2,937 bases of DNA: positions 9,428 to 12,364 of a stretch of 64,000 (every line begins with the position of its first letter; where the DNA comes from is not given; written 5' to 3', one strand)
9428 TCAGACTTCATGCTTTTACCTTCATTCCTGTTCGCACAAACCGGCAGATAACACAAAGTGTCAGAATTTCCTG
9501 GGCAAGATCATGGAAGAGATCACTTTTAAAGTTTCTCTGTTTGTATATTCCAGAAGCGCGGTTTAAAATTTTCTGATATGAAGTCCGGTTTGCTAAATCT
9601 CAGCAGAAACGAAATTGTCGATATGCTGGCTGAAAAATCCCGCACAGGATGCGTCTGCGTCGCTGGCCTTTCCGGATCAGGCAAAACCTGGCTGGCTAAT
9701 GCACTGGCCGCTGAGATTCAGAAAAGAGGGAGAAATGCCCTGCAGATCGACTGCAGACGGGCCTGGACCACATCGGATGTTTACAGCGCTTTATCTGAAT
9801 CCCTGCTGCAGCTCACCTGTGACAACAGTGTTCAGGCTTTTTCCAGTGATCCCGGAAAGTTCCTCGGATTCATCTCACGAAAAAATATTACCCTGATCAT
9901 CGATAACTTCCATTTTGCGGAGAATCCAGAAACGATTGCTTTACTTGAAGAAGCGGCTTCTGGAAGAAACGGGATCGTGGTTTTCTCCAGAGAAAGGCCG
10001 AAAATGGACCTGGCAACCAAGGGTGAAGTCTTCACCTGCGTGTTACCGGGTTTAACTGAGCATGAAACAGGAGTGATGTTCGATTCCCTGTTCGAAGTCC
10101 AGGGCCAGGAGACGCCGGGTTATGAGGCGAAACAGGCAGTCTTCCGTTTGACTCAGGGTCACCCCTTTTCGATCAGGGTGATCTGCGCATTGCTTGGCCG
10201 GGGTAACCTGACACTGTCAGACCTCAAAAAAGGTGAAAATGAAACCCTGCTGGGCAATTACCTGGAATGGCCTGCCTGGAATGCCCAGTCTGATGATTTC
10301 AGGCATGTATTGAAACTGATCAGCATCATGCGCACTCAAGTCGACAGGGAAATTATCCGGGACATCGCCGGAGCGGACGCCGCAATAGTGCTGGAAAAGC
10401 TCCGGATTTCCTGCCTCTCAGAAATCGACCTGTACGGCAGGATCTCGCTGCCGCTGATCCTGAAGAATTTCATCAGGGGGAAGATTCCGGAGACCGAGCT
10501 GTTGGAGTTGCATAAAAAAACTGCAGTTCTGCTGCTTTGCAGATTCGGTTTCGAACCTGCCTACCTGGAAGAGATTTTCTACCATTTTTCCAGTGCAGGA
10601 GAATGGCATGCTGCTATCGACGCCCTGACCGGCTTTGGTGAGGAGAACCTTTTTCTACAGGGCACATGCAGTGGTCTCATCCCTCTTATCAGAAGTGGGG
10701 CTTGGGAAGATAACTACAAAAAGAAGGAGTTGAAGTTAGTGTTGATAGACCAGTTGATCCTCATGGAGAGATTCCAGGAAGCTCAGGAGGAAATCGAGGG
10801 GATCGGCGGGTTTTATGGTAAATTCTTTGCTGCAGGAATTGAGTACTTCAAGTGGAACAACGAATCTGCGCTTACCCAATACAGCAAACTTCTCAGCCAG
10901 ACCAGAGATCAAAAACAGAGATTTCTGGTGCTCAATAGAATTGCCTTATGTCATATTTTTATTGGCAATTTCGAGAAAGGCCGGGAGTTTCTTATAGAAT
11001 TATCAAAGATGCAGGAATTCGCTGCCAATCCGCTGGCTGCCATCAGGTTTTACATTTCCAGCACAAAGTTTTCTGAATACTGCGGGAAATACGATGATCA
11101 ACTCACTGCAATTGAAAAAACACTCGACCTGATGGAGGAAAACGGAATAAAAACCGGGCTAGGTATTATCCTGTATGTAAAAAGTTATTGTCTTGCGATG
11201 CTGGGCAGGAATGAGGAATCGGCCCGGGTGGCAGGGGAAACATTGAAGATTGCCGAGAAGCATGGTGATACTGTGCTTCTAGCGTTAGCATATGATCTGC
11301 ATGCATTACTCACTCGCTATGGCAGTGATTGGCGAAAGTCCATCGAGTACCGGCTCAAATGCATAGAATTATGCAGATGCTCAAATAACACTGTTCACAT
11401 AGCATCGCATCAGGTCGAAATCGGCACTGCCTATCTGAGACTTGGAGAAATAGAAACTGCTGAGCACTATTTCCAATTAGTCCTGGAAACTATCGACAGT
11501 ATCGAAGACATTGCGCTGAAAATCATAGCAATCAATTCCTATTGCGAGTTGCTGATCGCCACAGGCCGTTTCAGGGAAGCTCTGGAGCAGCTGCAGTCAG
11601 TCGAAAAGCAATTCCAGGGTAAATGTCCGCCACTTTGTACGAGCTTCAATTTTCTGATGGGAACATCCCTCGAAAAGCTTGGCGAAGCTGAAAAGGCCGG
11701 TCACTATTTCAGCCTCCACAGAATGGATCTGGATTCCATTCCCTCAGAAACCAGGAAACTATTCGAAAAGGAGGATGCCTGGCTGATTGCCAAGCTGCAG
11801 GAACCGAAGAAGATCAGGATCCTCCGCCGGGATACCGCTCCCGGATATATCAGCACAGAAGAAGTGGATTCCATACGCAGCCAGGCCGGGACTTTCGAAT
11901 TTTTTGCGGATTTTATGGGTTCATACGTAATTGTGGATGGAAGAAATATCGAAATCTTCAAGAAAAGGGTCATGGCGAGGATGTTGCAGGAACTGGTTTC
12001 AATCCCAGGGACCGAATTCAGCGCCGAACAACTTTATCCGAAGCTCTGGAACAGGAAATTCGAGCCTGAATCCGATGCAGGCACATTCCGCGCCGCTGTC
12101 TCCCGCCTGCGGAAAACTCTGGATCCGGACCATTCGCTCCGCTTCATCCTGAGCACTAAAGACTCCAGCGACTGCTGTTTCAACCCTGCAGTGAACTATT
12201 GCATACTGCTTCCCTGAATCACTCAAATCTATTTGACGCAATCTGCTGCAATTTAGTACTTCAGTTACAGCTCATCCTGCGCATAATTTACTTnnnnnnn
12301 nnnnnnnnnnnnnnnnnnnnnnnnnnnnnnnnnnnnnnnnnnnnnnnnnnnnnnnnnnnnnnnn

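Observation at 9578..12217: Paralogous P-loop NTPase-TPR sensors with swapped C-terminal outputs (OmpR-like wHTH versus Ser/Thr kinase), plus a decayed third copy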

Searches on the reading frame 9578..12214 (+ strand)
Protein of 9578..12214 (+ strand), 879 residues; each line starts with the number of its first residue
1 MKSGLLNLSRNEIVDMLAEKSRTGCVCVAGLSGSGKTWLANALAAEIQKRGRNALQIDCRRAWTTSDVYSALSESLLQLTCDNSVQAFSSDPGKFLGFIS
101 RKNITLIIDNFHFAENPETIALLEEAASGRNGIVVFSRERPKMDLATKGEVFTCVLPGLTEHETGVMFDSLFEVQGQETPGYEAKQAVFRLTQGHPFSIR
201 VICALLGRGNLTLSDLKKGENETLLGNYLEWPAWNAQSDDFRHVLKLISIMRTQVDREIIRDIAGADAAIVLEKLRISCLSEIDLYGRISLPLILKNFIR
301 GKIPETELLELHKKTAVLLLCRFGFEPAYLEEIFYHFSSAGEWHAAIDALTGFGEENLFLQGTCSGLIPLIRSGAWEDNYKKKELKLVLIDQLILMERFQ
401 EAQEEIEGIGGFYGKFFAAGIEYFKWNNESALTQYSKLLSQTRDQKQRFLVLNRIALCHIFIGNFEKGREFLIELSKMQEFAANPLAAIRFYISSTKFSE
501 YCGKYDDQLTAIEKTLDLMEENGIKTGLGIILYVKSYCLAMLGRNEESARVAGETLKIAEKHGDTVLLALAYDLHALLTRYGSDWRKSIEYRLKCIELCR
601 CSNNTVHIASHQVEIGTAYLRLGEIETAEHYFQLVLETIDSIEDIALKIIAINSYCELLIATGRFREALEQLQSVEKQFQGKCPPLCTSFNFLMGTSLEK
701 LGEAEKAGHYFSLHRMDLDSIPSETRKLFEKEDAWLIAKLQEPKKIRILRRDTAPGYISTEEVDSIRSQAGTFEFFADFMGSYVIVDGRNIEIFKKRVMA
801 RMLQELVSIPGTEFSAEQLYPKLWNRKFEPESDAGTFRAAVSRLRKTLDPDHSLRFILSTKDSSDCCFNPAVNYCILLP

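Call 4: search_protein_families(library=pfam, proteins=[window:9578-12214:+], max_evalue=1)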
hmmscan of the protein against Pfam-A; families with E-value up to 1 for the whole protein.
window:9578-12214:+ (879 aa): 37 families (the best 25 are shown)
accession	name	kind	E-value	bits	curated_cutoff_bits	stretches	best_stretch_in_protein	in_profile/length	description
PF13424.12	TPR_12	-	7e-08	33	30.1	2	608-675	2-71/77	Tetratricopeptide repeat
PF13401.12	AAA_22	-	2.3e-07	31.6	27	1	22-125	4-103/130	AAA domain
PF13191.12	AAA_16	-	1e-06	29.8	32.6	1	19-86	20-88/167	AAA ATPase domain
PF07719.23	TPR_2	-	6.3e-06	26.4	27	0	615-637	7-29/34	Tetratricopeptide repeat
PF00486.34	Trans_reg_C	-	2.5e-05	24.7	26.2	1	801-857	12-67/77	Transcriptional regulatory protein, C terminal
PF25201.1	nSTAND6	-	9.7e-05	22.9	27.7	1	13-76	8-71/148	Novel STAND NTPase 6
PF14559.12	TPR_19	-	9.8e-05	23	25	1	655-680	31-56/68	Tetratricopeptide repeat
PF13432.12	TPR_16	-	0.00017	22.4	32.7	1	659-711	7-54/65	Tetratricopeptide repeat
PF13181.12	TPR_8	-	0.0004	20.8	25.7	1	614-637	6-29/34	Tetratricopeptide repeat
PF00515.34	TPR_1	-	0.00068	19.8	27.8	1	615-637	7-29/34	Tetratricopeptide repeat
PF24883.2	NPHP3_N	-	0.0017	19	24.8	1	9-81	8-81/164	Nephrocystin 3, N-terminal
PF20720.3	nSTAND3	-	0.0027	17.9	27.2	1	21-58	15-52/155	Novel STAND NTPase 3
PF07728.20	AAA_5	-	0.0029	18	22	1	26-71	2-45/139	AAA domain (dynein-related subfamily)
PF17874.7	TPR_MalT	-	0.003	17.3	45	1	614-674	45-105/336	MalT-like TPR region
PF00931.28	NB-ARC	-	0.005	16.6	23.5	1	11-207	6-206/248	NB-ARC domain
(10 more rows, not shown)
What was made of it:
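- On OmpR/PhoB-type winged-helix DNA-binding domain (Pfam Trans_reg_C): A alone scores 24.7 bits against a cutoff of 26.2 (call 4).
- A alone scores just under the Pfam Trans_reg_C threshold (24.7 against 26.2 bits, call 4).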

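Call 11: find_homologous_proteins(query=window:9578-12214:+, max_evalue=0.00001)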
Query window:9578-12214:+ (879 aa): 2 proteins with E <= 0.00001 among 8000 candidates.
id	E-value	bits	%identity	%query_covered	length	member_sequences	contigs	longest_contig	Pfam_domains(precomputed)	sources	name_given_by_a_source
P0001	0.0e+0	1997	100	100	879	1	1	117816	PF13424.13,PF00486.35,PF13401.13,PF07719.24,PF13191.13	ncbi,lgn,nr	ncbi:MAG: hypothetical protein PHW04_06910 [Candidatus Wallbacteria bacterium]|nr:hypothetical prote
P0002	0.0e+0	1132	60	100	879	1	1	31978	PF13424.13,PF13401.13,PF13191.13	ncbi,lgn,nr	ncbi:MAG: hypothetical protein PHW04_15215 [Candidatus Wallbacteria bacterium]|nr:hypothetical prote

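Call 13: find_encoding_contigs(protein=P0002, flank=10000, max_places=4)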
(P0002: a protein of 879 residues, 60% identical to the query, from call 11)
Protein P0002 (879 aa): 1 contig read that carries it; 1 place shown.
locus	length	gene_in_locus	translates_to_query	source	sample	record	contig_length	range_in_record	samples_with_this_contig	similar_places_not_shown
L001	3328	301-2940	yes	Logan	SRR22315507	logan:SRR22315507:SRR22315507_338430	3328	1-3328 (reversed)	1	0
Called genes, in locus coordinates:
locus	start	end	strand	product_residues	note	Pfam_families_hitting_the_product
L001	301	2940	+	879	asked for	PF13191:AAA_16 (faint), PF13401:AAA_22 (weak), PF13424:TPR_12 (faint)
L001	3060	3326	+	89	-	?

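Call 27: search_protein_families(library=padloc, proteins=[window:9578-12214:+], max_evalue=0.01)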
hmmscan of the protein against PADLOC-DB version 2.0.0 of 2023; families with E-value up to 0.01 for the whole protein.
window:9578-12214:+ (879 aa): 3 families
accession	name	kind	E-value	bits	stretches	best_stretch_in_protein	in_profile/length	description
PDLC04140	mad8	-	0.00012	19.7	1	24-61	28-67/314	mads_8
PDLC01169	TPR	-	0.00086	16.8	0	615-671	115-171/252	TPR repeats containing protein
PDLC05049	PDC-S59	-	0.0035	14.4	1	22-83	36-91/428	-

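Call 28: search_protein_families(library=ncbifam, proteins=[window:9578-12214:+], max_evalue=0.01)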
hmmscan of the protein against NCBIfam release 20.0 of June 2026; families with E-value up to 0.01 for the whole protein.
window:9578-12214:+ (879 aa): 9 families
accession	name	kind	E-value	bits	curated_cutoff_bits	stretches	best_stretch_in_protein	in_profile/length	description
TIGR03420.1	DnaA_homol_Hda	equivalog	9.4e-06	25.3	194.8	1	15-74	30-90/226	DnaA regulatory inactivator Hda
NF053617.1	SARPRegAfsRStmc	equivalog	3.1e-05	22.1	1430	1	522-681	729-888/986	SARP-family global regulator AfsR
NF053520.1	HK_Porph_FimS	equivalog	0.0001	20.7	600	1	497-677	92-272/618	sensor histidine kinase FimS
NF040586.1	FxSxx_TPR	equivalog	0.00074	18.1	300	0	606-679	425-502/830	FxSxx-COOH system tetratricopeptide repeat protein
NF038214.1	IS21_help_AAA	equivalog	0.0012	18.6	200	1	24-55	91-122/232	IS21-like element helper ATPase IstB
NF053861.1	DS8_antiphage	equivalog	0.0013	16.6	790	1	16-146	363-489/994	anti-phage protein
TIGR00455.1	apsK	equivalog_domain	0.0042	16.8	138.7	1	20-58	15-53/184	adenylyl-sulfate kinase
NF004041.0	PRK05541.1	subfamily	0.0054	16.8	127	0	22-59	6-43/176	adenylyl-sulfate kinase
NF005115.0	PRK06547.1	equivalog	0.0081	15.6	173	0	19-47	11-39/172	hypothetical protein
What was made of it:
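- On SARP / AfsR family: The only NCBIfam AfsR hit is to the TPR region, at 22 bits against a cutoff of 1430 (call 28).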

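Call 29: search_protein_representatives(alignment_id=A1)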
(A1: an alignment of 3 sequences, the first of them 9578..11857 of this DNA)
Query: 3 sequences, 763 profile positions. Proteins with E-value up to 0.001 (for the whole library): 16978; up to 1e-10: 957; up to 1e-30: 32. The best 150 are listed.
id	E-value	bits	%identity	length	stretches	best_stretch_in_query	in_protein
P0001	0.0e+00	1479.3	-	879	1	1-763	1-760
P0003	0.0e+00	1433.2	-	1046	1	7-760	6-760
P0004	2.6e-289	978.3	-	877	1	1-757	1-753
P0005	1.2e-204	698.4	-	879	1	6-757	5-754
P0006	2.0e-167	575.3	-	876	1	9-759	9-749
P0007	1.1e-161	556.2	-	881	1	12-754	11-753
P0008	6.8e-143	494.1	-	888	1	7-761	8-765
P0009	2.5e-116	406.3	-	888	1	10-752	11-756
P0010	3.7e-84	299.9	-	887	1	12-752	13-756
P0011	4.7e-77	276.4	-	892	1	10-648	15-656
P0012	2.0e-66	241.3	-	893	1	17-738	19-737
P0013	7.3e-63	229.5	-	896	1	15-743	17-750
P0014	3.3e-61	224.0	-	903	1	11-748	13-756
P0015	3.3e-60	220.7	-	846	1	41-680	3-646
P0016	7.1e-59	216.3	-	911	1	15-731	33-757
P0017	7.0e-57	209.7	-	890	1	10-746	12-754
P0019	5.6e-55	203.4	-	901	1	10-724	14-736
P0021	1.1e-53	199.1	-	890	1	9-675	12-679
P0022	7.1e-51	189.9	-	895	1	10-744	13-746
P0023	2.0e-50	188.4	-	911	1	10-690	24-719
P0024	7.3e-50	186.5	-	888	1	15-743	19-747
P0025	1.1e-48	182.6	-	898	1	14-732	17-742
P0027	9.4e-45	169.6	-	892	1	10-746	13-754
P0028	2.5e-44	168.2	-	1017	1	21-743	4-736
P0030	2.3e-40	155.1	-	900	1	15-738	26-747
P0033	5.3e-31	124.2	-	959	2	8-625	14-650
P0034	1.2e-30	122.9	-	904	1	10-646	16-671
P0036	1.1e-27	113.2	-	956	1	10-620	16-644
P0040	5.2e-25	104.3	-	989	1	15-696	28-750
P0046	7.5e-24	100.5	-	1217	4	14-319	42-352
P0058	9.7e-22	93.5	-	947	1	20-654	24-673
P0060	1.4e-21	93.0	-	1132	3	6-307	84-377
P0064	4.2e-21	91.4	-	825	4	11-348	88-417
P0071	1.3e-20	89.8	-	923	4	16-352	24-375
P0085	2.9e-19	85.3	-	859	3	23-350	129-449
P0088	4.6e-19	84.7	-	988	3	10-358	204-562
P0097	1.2e-18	83.3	-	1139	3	12-377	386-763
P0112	1.1e-17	80.1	-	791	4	8-209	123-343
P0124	4.6e-17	78.0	-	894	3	8-208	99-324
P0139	1.5e-16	76.4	-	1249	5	8-143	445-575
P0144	1.8e-16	76.1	-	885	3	22-351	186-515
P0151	2.9e-16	75.4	-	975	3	25-347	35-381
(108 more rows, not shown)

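Call 31: search_protein_families(library=pfam, alignment_id=A3, max_evalue=0.01)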
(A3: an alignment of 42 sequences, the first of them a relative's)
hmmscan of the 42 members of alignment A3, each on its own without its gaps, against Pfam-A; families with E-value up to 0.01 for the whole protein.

A. member 1, P0001 (879 aa): 16 families
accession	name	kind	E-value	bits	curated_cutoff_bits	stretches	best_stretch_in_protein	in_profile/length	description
PF13424.12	TPR_12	-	7e-08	33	30.1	2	608-675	2-71/77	Tetratricopeptide repeat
PF13401.12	AAA_22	-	2.3e-07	31.6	27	1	22-125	4-103/130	AAA domain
PF13191.12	AAA_16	-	1e-06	29.8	32.6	1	19-86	20-88/167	AAA ATPase domain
PF07719.23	TPR_2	-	6.3e-06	26.4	27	0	615-637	7-29/34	Tetratricopeptide repeat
PF00486.34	Trans_reg_C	-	2.5e-05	24.7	26.2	1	801-857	12-67/77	Transcriptional regulatory protein, C terminal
PF25201.1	nSTAND6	-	9.7e-05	22.9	27.7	1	13-76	8-71/148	Novel STAND NTPase 6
PF14559.12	TPR_19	-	9.8e-05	23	25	0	655-680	31-56/68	Tetratricopeptide repeat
PF13432.12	TPR_16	-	0.00017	22.4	32.7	0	659-711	7-54/65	Tetratricopeptide repeat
PF13181.12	TPR_8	-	0.0004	20.8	25.7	0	614-637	6-29/34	Tetratricopeptide repeat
PF00515.34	TPR_1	-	0.00068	19.8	27.8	0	615-637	7-29/34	Tetratricopeptide repeat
PF24883.2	NPHP3_N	-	0.0017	19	24.8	1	9-81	8-81/164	Nephrocystin 3, N-terminal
PF20720.3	nSTAND3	-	0.0027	17.9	27.2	1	21-58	15-52/155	Novel STAND NTPase 3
PF07728.20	AAA_5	-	0.0029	18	22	1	26-71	2-45/139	AAA domain (dynein-related subfamily)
PF17874.7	TPR_MalT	-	0.003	17.3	45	0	614-674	45-105/336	MalT-like TPR region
PF00931.28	NB-ARC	-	0.005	16.6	23.5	1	11-207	6-206/248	NB-ARC domain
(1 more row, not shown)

B. families by the number of members that match (of 42 scanned): 97 families (the first 25 are shown)
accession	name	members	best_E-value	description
PF13424.12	TPR_12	42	4.8e-43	Tetratricopeptide repeat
PF07719.23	TPR_2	41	5.3e-29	Tetratricopeptide repeat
PF13191.12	AAA_16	40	4.7e-09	AAA ATPase domain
PF13401.12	AAA_22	39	6e-12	AAA domain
PF00515.34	TPR_1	38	3e-26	Tetratricopeptide repeat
PF00931.28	NB-ARC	38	1.6e-14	NB-ARC domain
PF13181.12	TPR_8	37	3e-27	Tetratricopeptide repeat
PF17874.7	TPR_MalT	36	6.8e-23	MalT-like TPR region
PF25201.1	nSTAND6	34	2.8e-07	Novel STAND NTPase 6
PF00486.34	Trans_reg_C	33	8e-12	Transcriptional regulatory protein, C terminal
PF20720.3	nSTAND3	32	6.7e-07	Novel STAND NTPase 3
PF13374.12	TPR_10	30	4.6e-24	Tetratricopeptide repeat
PF13428.12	TPR_14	26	1.9e-15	Tetratricopeptide repeat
PF14559.12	TPR_19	26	2.2e-15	Tetratricopeptide repeat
PF13176.12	TPR_7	24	4.7e-17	Tetratricopeptide repeat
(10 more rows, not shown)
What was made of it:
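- On OmpR/PhoB-type winged-helix DNA-binding domain (Pfam Trans_reg_C): 33 of 42 family members match at E <= 0.01, best 8e-12 (call 31).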

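Call 34: list_cluster_members(proteins=[P0003, P0004, P0005, P0006, P0007, P0008, P0009, P0012, P0028, P0033])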
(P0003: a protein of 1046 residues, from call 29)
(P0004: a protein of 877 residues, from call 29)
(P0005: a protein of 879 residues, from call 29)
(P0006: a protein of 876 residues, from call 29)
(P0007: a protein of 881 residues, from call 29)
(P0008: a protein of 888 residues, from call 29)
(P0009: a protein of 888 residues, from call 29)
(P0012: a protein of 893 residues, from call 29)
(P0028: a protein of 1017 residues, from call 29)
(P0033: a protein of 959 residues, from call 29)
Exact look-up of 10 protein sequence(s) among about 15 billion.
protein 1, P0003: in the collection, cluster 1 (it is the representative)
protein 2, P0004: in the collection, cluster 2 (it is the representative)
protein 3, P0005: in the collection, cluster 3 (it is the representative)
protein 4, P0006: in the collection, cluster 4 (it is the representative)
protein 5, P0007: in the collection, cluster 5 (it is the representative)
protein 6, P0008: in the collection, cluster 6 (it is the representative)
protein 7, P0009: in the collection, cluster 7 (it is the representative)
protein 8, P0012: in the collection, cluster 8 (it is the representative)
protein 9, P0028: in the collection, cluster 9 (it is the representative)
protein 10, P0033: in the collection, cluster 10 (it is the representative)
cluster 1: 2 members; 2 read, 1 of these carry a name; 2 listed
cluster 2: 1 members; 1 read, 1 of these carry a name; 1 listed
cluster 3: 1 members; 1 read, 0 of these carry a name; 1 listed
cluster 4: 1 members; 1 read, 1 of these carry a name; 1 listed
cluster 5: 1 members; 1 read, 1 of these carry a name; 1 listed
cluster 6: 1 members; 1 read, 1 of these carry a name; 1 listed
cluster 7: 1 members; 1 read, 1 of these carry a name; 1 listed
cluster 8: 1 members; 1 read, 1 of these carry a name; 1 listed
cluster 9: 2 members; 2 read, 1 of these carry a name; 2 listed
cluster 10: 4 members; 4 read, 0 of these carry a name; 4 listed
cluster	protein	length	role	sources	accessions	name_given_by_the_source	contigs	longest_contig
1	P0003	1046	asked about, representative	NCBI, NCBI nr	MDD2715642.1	MAG: protein kinase [Candidatus Wallbacteria bacterium] | protein kinase [Candidatus Wallbacteria bacterium]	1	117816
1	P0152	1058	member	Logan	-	-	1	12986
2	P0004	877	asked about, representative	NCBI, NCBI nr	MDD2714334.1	MAG: winged helix-turn-helix domain-containing protein [Candidatus Wallbacteria bacterium] | winged helix-turn-helix domain-containing protein [Candidatus Wallbacteria bacterium]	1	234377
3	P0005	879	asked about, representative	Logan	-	-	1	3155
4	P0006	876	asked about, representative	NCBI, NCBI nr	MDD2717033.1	MAG: tetratricopeptide repeat protein [Candidatus Wallbacteria bacterium] | tetratricopeptide repeat protein [Candidatus Wallbacteria bacterium]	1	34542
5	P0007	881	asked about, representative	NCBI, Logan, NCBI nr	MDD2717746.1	MAG: AAA family ATPase [Candidatus Wallbacteria bacterium] | AAA family ATPase [Candidatus Wallbacteria bacterium]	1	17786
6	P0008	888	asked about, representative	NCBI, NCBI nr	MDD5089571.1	MAG: winged helix-turn-helix domain-containing protein [Candidatus Wallbacteria bacterium] | winged helix-turn-helix domain-containing protein [Candidatus Wallbacteria bacterium]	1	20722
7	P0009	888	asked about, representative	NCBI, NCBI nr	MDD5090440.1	MAG: tetratricopeptide repeat protein [Candidatus Wallbacteria bacterium] | tetratricopeptide repeat protein [Candidatus Wallbacteria bacterium]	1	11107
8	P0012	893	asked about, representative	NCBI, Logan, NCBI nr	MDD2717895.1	MAG: AAA family ATPase [Candidatus Wallbacteria bacterium] | AAA family ATPase [Candidatus Wallbacteria bacterium]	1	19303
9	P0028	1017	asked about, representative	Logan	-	-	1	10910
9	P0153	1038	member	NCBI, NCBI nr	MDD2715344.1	MAG: protein kinase [Candidatus Wallbacteria bacterium] | protein kinase [Candidatus Wallbacteria bacterium]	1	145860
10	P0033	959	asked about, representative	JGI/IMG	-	-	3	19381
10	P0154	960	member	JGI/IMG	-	-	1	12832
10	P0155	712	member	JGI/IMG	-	-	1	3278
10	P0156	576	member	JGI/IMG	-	-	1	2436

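Call 38: find_related_loci(query=A1, collection=genome_contigs, flank=6000)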
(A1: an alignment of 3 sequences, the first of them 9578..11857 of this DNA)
Query A1 (760 aa) in genome_contigs; peptide patterns used: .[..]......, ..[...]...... (x = any residue, [..] = any of these).
497 stretches matched a pattern, but none encodes a relative of the query by tblastn (E <= 1e-3).
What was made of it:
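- Tried and rejected: The third ran but found no relatives (call 38), so no organism-level distribution came from complete genomes.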
